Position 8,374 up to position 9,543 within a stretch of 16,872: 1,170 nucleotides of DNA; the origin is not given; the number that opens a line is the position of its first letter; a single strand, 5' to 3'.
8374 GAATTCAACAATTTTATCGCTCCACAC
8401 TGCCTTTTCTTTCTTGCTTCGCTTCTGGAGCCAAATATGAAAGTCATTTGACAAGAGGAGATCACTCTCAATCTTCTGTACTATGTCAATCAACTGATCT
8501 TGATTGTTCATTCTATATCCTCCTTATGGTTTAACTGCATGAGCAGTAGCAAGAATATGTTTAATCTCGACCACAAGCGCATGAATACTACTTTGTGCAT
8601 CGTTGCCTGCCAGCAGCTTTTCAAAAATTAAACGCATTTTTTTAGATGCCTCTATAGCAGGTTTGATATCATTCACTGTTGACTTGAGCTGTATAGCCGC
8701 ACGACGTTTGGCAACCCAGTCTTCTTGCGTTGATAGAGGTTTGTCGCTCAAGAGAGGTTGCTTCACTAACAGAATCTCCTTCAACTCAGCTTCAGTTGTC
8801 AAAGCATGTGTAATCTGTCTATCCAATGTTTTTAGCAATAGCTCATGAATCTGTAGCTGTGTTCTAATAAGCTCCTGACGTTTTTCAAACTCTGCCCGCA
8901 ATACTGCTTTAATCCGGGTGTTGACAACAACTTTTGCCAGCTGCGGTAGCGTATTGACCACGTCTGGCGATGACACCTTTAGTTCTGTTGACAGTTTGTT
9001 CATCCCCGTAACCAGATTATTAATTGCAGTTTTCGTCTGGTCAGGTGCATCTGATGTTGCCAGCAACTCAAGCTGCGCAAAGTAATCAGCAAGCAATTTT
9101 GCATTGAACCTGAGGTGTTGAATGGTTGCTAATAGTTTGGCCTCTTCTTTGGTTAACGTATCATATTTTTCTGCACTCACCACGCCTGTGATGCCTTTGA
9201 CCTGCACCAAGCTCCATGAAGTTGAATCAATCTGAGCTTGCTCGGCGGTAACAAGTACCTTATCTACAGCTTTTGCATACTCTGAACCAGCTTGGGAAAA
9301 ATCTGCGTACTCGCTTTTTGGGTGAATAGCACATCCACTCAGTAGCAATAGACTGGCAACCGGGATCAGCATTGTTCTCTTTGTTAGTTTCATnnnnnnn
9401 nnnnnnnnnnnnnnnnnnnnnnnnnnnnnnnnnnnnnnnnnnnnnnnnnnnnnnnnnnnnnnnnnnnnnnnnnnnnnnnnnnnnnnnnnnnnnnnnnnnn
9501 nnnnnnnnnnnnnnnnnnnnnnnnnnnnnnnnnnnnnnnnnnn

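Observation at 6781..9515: AT-rich four-gene cassette (lipoprotein / coupled small helical protein / metallophosphoesterase / leaderless PLA2-like) wedged into a cobalamin locus: candidate uncharacterised envelope-linked conflict system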

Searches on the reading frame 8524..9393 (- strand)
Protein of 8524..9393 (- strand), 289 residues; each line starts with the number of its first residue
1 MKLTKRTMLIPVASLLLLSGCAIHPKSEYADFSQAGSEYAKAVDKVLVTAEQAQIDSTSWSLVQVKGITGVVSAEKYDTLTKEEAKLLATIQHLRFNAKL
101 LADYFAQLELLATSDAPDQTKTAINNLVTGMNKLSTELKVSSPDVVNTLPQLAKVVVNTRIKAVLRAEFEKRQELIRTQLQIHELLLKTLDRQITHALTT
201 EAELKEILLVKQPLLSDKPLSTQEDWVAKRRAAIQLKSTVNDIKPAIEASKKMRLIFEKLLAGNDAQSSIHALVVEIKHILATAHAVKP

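Call 5: search_protein_families(library=pfam, proteins=[window:8524-9393:-], max_evalue=0.01)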
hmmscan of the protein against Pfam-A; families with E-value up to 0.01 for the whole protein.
window:8524-9393:- (289 aa): 1 family
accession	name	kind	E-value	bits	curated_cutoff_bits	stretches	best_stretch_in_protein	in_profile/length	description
PF11020.14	DUF2610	-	0.0082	16.5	21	0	208-261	19-72/81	Domain of unknown function (DUF2610)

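Call 6: search_protein_families(library=padloc, proteins=[window:8524-9393:-], max_evalue=0.01)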
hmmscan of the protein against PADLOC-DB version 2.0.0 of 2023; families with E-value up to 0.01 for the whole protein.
window:8524-9393:- (289 aa): 0 families

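Call 7: search_protein_families(library=ncbifam, proteins=[window:8524-9393:-], max_evalue=0.1)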
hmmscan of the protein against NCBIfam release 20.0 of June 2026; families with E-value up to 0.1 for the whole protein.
window:8524-9393:- (289 aa): 1 family
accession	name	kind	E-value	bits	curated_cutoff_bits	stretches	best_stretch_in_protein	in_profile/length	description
NF040598.1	Ala_zip_lipo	subfamily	0.069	13.7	43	0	10-57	7-52/90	Lpp/OprI family alanine-zipper lipoprotein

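Call 8: search_protein_families(library=phrogs, proteins=[window:8524-9393:-], max_evalue=0.1)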
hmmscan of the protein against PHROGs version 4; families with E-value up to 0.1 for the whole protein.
window:8524-9393:- (289 aa): 1 family
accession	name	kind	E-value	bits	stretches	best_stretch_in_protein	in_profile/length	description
phrog_18428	-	unknown function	0.061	14.5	0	32-91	39-98/116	-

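Call 20: find_homologous_proteins(query=window:8524-9393:-)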
Query window:8524-9393:- (289 aa): 30 proteins with E <= 0.001 among 2461 candidates.
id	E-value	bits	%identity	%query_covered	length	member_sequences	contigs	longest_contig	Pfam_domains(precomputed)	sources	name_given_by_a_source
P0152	1.3e-173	593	100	100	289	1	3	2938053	-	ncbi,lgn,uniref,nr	ncbi:MAG: hypothetical protein CDV28_14410 [Candidatus Electronema aureum]|uniref:Lipoprotein n=1 Ta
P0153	1.9e-169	579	97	100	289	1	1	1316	-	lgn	-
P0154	1.2e-86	308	55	99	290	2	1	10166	-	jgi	jgi:hypothetical protein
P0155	1.2e-75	272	50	99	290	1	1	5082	-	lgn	-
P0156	2.5e-74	268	51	99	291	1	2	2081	-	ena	-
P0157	3.4e-73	264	51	99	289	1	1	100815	-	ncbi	-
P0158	1.4e-72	262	48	99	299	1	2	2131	-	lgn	-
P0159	1.4e-71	259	49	99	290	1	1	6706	-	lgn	-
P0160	3.2e-71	258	49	100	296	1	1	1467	-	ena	-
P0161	9.2e-71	256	49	99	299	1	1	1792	-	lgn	-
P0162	9.6e-70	253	49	97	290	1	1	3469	-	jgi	jgi:hypothetical protein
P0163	4.3e-69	251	48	99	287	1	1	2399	-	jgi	jgi:hypothetical protein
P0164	1.5e-60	223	46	99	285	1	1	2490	-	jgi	jgi:hypothetical protein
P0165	1.0e-59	220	44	99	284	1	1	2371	-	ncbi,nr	ncbi:MAG: hypothetical protein D3916_11710 [Candidatus Electrothrix sp. MAN1_4]|nr:hypothetical prot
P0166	1.1e-59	220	44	93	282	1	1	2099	-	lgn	-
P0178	3.1e-13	68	27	92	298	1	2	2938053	-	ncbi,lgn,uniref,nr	ncbi:MAG: hypothetical protein CDV28_1187 [Candidatus Electronema aureum]|uniref:Lipoprotein n=1 Tax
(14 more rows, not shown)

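Call 21: find_encoding_contigs(protein=P0157, flank=8000, max_places=2)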
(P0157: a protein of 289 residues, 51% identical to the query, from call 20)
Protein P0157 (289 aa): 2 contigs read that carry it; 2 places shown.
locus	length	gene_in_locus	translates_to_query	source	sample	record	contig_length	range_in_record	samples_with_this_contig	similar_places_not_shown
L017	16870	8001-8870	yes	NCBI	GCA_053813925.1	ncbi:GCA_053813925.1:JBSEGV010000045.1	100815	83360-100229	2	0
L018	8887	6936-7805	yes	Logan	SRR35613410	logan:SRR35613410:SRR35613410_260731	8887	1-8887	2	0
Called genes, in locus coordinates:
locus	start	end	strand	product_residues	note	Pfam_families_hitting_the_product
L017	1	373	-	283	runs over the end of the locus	PF01171:ATP_bind_3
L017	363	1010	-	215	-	-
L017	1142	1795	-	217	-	PF00475:IGPD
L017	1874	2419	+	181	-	PF01694:Rhomboid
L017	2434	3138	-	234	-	PF01182:Glucosamine_iso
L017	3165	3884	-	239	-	PF00702:Hydrolase, PF12710:HAD (faint), PF13419:HAD_2 (weak)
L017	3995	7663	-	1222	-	PF17757:UvrB_inter, PF02559:CarD_TRCF_RID, PF00270:DEAD, PF04851:ResIII, PF00271:Helicase_C, PF03461:TRCF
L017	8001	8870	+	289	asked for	-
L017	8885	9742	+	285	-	-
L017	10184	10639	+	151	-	PF07784:DUF1622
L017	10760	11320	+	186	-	PF01292:Ni_hydr_CYTB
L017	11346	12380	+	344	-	PF02885:Glycos_trans_3N, PF00591:Glycos_transf_3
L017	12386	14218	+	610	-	PF00664:ABC_membrane, PF02463:SMC_N (weak), PF00005:ABC_tran, PF13555:AAA_29 (weak)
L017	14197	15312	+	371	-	PF13439:Glyco_transf_4, PF00534:Glycos_transf_1, PF13692:Glyco_trans_1_4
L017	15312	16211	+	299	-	PF00685:Sulfotransfer_1, PF13469:Sulfotransfer_3 (faint)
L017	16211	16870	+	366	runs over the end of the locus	PF13439:Glyco_transf_4, PF13579:Glyco_trans_4_4, PF20706:GT4-conflict, PF00534:Glycos_transf_1, PF13692:Glyco_trans_1_4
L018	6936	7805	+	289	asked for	-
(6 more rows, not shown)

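Call 22: find_encoding_contigs(protein=P0154, flank=8000, max_places=2)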
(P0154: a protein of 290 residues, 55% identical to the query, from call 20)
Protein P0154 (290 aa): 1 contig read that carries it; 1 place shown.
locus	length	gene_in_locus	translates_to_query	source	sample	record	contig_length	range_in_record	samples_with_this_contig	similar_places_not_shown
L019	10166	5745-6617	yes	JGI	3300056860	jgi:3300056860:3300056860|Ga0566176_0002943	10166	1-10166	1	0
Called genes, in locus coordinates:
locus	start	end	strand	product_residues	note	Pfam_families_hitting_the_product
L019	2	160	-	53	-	?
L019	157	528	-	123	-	-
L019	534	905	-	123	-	PF17263:DUF5329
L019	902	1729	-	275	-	PF02535:Zip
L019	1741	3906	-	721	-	PF00534:Glycos_transf_1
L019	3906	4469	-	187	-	PF10063:DUF2301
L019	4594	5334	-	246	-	PF17837:4PPT_N, PF01648:ACPS (weak)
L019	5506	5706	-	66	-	-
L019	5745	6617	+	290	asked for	-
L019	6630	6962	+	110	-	-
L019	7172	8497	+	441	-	PF00919:UPF0004, PF04055:Radical_SAM, PF18693:TRAM_2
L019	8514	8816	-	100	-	PF00216:Bac_DNA_binding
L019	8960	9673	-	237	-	PF01479:S4, PF00849:PseudoU_synth_2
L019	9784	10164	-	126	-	?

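Call 23: find_encoding_contigs(protein=P0178, flank=8000, max_places=2)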
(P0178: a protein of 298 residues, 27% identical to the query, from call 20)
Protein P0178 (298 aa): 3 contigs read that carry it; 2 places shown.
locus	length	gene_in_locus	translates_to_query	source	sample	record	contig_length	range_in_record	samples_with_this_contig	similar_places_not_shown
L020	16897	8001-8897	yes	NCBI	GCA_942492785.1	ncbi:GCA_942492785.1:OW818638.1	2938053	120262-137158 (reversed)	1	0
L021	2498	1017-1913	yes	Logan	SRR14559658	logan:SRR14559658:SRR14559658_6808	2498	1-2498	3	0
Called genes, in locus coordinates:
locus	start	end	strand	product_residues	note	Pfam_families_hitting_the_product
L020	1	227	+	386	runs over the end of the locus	PF02350:Epimerase_2, PF13439:Glyco_transf_4 (faint), PF13579:Glyco_trans_4_4 (weak)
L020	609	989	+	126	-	PF01710:HTH_Tnp_IS630, PF25787:HTH_SB (faint)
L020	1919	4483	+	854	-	PF08335:GlnD_UR_UTase, PF27444:GlnD_3rd (weak), PF01966:HD, PF01842:ACT (weak), PF24931:ACT_ACR9_3rd (weak), PF26956:ACT_ACR_D1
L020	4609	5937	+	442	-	PF03951:Gln-synt_N, PF00120:Gln-synt_C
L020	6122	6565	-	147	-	PF25535:DUF7919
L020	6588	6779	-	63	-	-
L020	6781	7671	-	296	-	-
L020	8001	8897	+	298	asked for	-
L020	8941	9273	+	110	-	-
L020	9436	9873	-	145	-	-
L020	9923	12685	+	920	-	PF01624:MutS_I, PF05188:MutS_II, PF05192:MutS_III, PF05190:MutS_IV, PF00488:MutS_V, PF27441:MutS_C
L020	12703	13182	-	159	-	-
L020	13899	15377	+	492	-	PF00089:Trypsin, PF13365:Trypsin_2, PF00595:PDZ, PF13180:PDZ_2, PF17820:PDZ_6, PF00595:PDZ (weak), PF13180:PDZ_2, PF17820:PDZ_6, +3 more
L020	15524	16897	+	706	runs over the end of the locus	PF00154:RecA_N, PF08423:Rad51 (faint), PF06745:ATPase, PF27531:MT3502_N, PF03161:LAGLIDADG_2, PF00154:RecA_N, PF21096:RecA_C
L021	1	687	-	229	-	?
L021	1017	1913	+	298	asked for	-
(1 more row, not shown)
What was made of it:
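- The lipoprotein pair stands alone at three other sites (calls 21-23).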

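Call 29: find_related_loci(query=window:8524-9393:-, collection=viral_contigs, flank=6000)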
Query window:8524-9393:- (289 aa) in viral_contigs; peptide patterns used: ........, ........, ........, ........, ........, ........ (x = any residue, [..] = any of these).
11 stretches matched a pattern, but none encodes a relative of the query by tblastn (E <= 1e-3).

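Call 53: search_protein_families(library=pfam, proteins=[L017:8885-9742:+], max_evalue=0.01)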
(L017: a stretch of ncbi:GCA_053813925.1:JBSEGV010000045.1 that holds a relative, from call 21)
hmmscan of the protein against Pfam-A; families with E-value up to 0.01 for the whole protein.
L017:8885-9742:+ (285 aa): 0 families

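Call 54: predict_structure(alignment_id=A2)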
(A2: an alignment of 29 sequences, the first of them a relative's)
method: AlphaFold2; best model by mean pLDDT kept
length: 289 residues; sequences in the alignment: 29
mean_pLDDT: 78.0   pTM: 0.72
mean pLDDT of the five models: 78.0, 76.4, 74.6, 72.7, 71.2
residues with pLDDT >= 90: 21; 70-90: 214; 50-70: 17; < 50: 37
segments of 3 or more residues with pLDDT < 50: 1-25, 153-162
pLDDT, mean of each block of 10 residues (from residue 1): 37 39 59 89 86 86 88 90 86 87 88 78 86 81 70 45 72 86 83 83 89 88 87 78 81 89 84 85 61
secondary structure, 60 per line:
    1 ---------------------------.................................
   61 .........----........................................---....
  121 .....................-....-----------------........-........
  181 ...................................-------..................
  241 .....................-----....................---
elements in order: H28-69 H74-113 H117-141 H143-146 H164-171 H173-215 H223-261 H267-286
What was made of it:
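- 8524..9393 (-): 289-aa all-helical lipoprotein from a large family that is not in Pfam. The AF2 model has pLDDT 78 and long helices (call 54).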

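Call 57: fold_search(model_id=the predicted structure, library=pdb)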
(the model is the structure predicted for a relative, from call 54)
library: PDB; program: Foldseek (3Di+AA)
matches with E <= 10: 421; with E <= 0.001: 0
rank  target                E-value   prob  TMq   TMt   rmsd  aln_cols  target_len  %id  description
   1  8d9o                  1.8e-01  0.69  0.25  0.33  14.9       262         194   12  De Novo Photosynthetic Reaction Center Protein in Apo-State (released 2022-09-28)
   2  8iz4_R                2.3e-01  0.57  0.24  0.24  19.0       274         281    9  Lysophosphatidylserine receptor GPR34-Gi complex (released 2024-04-10)
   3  2x3v_A                2.6e-01  0.51  0.23  0.23  35.3       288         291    9  Structure of The F-BAR Domain of Mouse Syndapin I (released 2010-04-07)
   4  5vju                  3.0e-01  0.91  0.33  0.45  12.8       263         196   11  De Novo Photosynthetic Reaction Center Protein Variant Equipped with His-Tyr H-bond, Heme B, and Cd(II) ions (released 2018-04-25)
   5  7rtw_B                3.2e-01  0.09  0.12  0.11  30.4       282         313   10  Cryo-EM structure of a TTYH3 cis-dimer (released 2021-08-25)
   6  8r5s_G                4.2e-01  0.96  0.40  0.46   7.6       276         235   11  t113 - De-novo designed soluble homotetramer (released 2024-11-27)
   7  7cbc_A                4.2e-01  0.23  0.19  0.18  25.0       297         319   15  Crystal structure of a de novo designed switch protein caging a hemagglutinin binder (released 2020-12-23)
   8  5vjs                  4.4e-01  0.90  0.35  0.46  10.6       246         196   11  De Novo Photosynthetic Reaction Center Protein Equipped with Heme B, a synthetic Zn porphyrin, and Zn(II) cations (released 2018-04-25)
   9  7p5j_A                4.8e-01  0.14  0.16  0.13  24.9       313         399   10  Cryo-EM structure of human TTYH1 in GDN (released 2021-08-11)
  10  4tql_A                5.0e-01  0.33  0.22  0.26  25.9       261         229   12  Computationally designed three helix bundle (released 2014-10-15)
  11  8wrb_R                5.4e-01  0.20  0.20  0.20  20.5       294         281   11  Lysophosphatidylserine receptor GPR34-Gi complex (released 2023-11-08)
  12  8r5s_E                5.9e-01  0.94  0.41  0.49   7.3       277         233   11  t113 - De-novo designed soluble homotetramer (released 2024-11-27)
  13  7a0g_EEE              5.9e-01  0.09  0.14  0.12  26.7       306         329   13  Structure of the SmhB pore of the tripartite alpha-pore forming toxin, Smh, from Serratia marcescens. (released 2021-03-31)
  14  3q84_G                6.5e-01  0.25  0.22  0.22  35.0       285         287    9  Crystal structure of human PACSIN 1 F-BAR domain (released 2012-02-22)
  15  2x3v_B                7.0e-01  0.21  0.21  0.20  35.7       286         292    9  Structure of The F-BAR Domain of Mouse Syndapin I (released 2010-04-07)
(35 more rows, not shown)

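Call 79: fold_search(model_id=the predicted structure, library=viral)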
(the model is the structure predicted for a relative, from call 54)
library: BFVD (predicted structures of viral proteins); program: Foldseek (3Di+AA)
matches with E <= 10: 316; with E <= 0.001: 0
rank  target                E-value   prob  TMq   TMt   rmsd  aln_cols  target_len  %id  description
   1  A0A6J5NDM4            2.1e-01  0.16  0.14  0.07  25.7       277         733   16  Uncharacterized protein [uncultured Caudovirales phage]
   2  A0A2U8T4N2            2.4e-01  0.87  0.33  0.27  33.6       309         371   10  Uncharacterized protein [White spot syndrome virus]
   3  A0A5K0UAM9            3.5e-01  0.33  0.20  0.16  21.2       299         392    9  Growth hormone-inducible transmembrane protein [Yasminevirus sp. GU-2018]
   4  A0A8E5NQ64            3.7e-01  0.51  0.23  0.07  24.6       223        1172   13  (no name in the UniProt tables at hand)
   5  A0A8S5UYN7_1          3.8e-01  0.15  0.17  0.07  46.1       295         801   15  Endosialidase chaperone [Siphoviridae sp. ctkKt3]
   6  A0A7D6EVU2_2          5.4e-01  0.07  0.12  0.05  40.9       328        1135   13  Putative peptidase (Fragment) [Leveillula taurica associated alphamesonivirus 1]
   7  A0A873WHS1            6.5e-01  0.12  0.16  0.06  31.8       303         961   14  Phage tail protein C-terminal domain-containing protein [Providencia phage PSTCR5]
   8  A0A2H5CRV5            6.7e-01  0.14  0.16  0.08  19.4       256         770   12  Polyprotein (Fragment) [Maize-associated picornavirus]
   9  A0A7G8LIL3            7.0e-01  0.47  0.27  0.29  20.9       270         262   10  Membrane protein [Gordonia phage Rabbitrun]
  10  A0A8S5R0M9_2          7.3e-01  0.10  0.15  0.06  52.9       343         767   15  Chromosome segregation ATPase [Siphoviridae sp. ctyvQ1]
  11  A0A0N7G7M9            8.0e-01  0.13  0.16  0.08  19.6       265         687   12  AAA+ family ATPase [Chrysochromulina ericina virus CeV-01B]
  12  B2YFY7                8.0e-01  0.08  0.14  0.15  20.4       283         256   12  Mitochondrial carrier protein [Musca hytrovirus(isolate Musca domestica/United States/Boucias/-)]
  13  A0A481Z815            9.5e-01  0.44  0.32  0.36  20.7       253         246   15  Uncharacterized protein [Pithovirus LCPAC304]
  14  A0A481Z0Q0            9.5e-01  0.20  0.22  0.20  24.5       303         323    8  Uncharacterized protein [Mimivirus LCMiAC02]
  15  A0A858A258            9.5e-01  0.18  0.23  0.07  28.0       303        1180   12  MC006L [Molluscum contagiosum virus]
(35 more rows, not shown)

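Call 80: search_protein_representatives(alignment_id=A2)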
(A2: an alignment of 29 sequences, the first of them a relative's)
Query: 29 sequences, 290 profile positions. Proteins with E-value up to 0.001 (for the whole library): 959; up to 1e-10: 643; up to 1e-30: 328. The best 150 are listed.
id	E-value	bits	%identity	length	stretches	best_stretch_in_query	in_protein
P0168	1.2e-118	412.1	-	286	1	1-290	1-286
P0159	8.4e-118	409.4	-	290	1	1-290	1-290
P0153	9.9e-111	386.2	-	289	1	1-289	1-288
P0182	1.0e-99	350.0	-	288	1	1-290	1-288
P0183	1.2e-95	336.7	-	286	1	4-290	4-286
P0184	1.2e-95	336.6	-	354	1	14-290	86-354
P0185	1.0e-93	330.3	-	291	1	1-290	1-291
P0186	1.2e-80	287.4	-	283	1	5-289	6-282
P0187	6.1e-72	258.8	-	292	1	4-290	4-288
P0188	4.4e-70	252.7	-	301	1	14-289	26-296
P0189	1.3e-69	251.2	-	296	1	16-288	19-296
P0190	1.9e-69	250.7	-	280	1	8-284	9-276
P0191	7.3e-67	242.2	-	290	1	12-288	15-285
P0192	2.2e-66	240.6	-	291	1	2-289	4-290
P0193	2.2e-66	240.6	-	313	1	10-289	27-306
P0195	1.4e-65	238.0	-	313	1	3-290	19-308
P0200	1.3e-63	231.5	-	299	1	2-289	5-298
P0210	1.2e-59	218.5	-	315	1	2-288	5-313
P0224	8.5e-57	209.1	-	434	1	7-289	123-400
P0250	4.0e-52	193.8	-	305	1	5-283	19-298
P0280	8.1e-49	183.0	-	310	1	10-285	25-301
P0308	3.5e-46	174.3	-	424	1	1-284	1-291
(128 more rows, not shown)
